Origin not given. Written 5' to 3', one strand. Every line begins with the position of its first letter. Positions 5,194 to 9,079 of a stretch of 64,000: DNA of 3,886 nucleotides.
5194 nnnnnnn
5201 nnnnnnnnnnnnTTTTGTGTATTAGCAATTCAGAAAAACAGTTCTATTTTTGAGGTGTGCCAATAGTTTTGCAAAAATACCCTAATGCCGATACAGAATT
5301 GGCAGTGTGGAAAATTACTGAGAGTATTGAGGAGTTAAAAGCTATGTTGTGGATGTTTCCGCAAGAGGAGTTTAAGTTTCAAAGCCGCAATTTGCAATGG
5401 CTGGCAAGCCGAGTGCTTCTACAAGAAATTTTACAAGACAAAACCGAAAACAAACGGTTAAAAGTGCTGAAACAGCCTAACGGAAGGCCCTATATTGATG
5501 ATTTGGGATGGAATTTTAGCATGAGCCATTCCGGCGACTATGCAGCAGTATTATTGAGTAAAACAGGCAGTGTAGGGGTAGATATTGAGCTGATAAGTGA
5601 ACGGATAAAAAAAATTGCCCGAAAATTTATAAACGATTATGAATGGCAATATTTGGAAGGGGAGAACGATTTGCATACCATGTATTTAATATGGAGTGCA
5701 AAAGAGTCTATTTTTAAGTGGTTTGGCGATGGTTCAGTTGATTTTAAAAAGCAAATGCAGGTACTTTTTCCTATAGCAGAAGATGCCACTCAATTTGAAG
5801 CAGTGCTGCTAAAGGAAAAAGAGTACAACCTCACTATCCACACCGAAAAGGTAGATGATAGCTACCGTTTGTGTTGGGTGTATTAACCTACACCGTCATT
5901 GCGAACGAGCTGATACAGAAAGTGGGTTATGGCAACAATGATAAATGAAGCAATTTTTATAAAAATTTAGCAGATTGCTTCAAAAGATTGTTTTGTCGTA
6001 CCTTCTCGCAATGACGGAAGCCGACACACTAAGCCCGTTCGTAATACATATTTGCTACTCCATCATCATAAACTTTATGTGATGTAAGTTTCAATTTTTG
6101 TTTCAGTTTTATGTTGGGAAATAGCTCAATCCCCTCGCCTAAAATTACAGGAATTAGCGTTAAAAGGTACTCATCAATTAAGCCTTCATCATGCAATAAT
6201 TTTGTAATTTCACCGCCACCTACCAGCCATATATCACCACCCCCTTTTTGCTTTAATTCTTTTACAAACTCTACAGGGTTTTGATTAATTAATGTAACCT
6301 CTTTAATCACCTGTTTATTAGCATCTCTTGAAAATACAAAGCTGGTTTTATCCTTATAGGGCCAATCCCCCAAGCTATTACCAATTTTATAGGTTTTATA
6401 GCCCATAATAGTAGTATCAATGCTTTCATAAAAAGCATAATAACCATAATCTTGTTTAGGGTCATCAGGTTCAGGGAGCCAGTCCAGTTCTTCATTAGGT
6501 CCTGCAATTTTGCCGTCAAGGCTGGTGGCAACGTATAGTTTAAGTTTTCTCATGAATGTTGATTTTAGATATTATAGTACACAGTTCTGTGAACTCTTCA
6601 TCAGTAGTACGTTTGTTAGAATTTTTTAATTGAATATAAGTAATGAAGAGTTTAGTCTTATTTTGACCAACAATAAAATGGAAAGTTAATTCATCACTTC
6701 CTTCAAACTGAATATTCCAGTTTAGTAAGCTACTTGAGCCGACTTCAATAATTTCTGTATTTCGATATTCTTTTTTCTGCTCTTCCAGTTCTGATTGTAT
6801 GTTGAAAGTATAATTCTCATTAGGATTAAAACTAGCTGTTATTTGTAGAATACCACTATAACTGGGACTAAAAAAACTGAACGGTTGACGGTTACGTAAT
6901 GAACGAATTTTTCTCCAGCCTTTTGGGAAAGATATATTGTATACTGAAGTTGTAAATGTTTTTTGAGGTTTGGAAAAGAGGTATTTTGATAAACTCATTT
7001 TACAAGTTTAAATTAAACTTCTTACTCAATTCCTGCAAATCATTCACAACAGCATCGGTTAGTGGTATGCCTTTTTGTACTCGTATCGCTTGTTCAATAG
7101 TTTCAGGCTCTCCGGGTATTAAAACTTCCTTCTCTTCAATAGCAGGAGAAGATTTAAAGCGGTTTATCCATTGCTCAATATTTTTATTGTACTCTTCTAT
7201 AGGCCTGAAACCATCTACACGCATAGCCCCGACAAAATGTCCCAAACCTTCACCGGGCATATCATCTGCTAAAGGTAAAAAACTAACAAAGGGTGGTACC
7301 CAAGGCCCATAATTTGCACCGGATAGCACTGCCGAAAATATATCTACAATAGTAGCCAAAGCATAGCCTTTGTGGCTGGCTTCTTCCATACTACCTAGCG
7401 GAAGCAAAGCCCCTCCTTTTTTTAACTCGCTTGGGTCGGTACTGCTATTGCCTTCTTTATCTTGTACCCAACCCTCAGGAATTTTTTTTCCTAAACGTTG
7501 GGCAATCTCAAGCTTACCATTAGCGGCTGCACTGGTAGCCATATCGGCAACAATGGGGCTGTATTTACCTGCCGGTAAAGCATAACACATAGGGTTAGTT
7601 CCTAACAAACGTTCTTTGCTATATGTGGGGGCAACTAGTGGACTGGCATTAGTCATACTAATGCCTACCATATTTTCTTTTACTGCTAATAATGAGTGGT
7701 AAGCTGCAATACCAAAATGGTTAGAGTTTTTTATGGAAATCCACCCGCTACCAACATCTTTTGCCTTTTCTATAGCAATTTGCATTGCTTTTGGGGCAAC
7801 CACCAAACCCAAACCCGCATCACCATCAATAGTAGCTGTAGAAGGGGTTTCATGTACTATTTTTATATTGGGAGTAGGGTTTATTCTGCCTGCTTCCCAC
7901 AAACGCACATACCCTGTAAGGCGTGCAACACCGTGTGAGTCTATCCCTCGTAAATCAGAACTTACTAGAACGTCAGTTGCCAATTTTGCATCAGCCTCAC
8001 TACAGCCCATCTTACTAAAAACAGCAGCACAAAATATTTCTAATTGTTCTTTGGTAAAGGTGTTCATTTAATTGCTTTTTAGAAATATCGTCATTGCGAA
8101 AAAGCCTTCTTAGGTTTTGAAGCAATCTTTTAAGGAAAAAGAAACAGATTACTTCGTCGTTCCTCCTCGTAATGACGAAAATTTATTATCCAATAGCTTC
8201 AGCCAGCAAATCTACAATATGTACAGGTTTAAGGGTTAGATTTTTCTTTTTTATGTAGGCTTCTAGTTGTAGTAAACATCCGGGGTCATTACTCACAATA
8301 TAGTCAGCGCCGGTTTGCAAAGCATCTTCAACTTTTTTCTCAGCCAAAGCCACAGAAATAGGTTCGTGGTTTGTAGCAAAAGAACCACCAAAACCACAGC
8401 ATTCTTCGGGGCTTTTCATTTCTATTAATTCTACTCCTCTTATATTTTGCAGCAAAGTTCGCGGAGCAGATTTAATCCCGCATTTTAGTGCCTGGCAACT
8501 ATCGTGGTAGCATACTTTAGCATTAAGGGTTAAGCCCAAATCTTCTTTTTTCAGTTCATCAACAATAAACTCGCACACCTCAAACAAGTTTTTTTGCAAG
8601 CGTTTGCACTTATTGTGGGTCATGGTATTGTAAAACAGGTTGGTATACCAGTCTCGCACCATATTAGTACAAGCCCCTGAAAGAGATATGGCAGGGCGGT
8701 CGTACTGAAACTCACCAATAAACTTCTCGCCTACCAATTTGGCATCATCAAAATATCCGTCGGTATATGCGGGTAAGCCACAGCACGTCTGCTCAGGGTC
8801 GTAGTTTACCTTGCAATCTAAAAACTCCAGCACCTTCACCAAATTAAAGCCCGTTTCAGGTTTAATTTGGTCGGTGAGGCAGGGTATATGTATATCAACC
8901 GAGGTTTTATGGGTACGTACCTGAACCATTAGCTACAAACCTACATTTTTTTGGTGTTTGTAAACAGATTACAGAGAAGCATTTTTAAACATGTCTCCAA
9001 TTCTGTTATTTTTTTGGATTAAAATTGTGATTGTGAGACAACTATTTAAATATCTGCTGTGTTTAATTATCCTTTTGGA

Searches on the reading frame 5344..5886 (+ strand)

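Call 54: search_protein_families(library=pfam, proteins=[window:5344-5886:+], max_evalue=0.001)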
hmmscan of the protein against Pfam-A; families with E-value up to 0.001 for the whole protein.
window:5344-5886:+ (180 aa): 3 families
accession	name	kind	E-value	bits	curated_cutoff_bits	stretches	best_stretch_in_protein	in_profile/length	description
PF01648.25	ACPS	-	2.1e-14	53.9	25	1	76-177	1-109/111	4'-phosphopantetheinyl transferase superfamily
PF22624.1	AASDHPPT_N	-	2.5e-05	24.9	27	1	9-69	27-95/100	4'-phosphopantetheinyl transferase, N-terminal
PF17837.6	4PPT_N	-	0.00038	20.9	27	1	14-71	12-67/68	4'-phosphopantetheinyl transferase N-terminal domain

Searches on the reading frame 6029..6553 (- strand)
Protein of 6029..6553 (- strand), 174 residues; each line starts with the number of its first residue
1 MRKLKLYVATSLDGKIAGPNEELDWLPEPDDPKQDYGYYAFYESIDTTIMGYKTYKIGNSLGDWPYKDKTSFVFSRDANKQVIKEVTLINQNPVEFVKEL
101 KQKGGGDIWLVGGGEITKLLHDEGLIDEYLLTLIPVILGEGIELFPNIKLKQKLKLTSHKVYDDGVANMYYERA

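Call 54: search_protein_families(library=pfam, proteins=[window:6029-6553:-], max_evalue=0.001)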
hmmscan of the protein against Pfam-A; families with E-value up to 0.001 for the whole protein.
window:6029-6553:- (174 aa): 2 families
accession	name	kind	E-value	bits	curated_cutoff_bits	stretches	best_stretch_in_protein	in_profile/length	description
PF01872.23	RibD_C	-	5.1e-20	72.6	24.1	1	3-166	2-195/197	RibD C-terminal domain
PF00186.24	DHFR_1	-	5.2e-06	26.7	25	1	46-162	38-142/159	Dihydrofolate reductase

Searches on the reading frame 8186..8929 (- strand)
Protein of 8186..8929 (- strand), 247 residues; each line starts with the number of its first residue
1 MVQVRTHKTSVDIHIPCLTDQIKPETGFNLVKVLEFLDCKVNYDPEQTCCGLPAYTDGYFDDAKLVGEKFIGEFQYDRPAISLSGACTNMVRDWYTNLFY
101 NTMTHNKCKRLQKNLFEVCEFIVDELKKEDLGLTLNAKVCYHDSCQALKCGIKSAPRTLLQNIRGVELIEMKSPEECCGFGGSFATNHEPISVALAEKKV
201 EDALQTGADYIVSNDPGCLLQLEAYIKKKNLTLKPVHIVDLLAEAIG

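Call 54: search_protein_families(library=pfam, proteins=[window:8186-8929:-], max_evalue=0.001)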
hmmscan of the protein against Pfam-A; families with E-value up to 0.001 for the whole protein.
window:8186-8929:- (247 aa): 1 family
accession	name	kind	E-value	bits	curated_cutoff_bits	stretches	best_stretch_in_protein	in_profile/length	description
PF02754.22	CCG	-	7.5e-31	106.5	20.6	2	139-222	1-84/85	Cysteine-rich domain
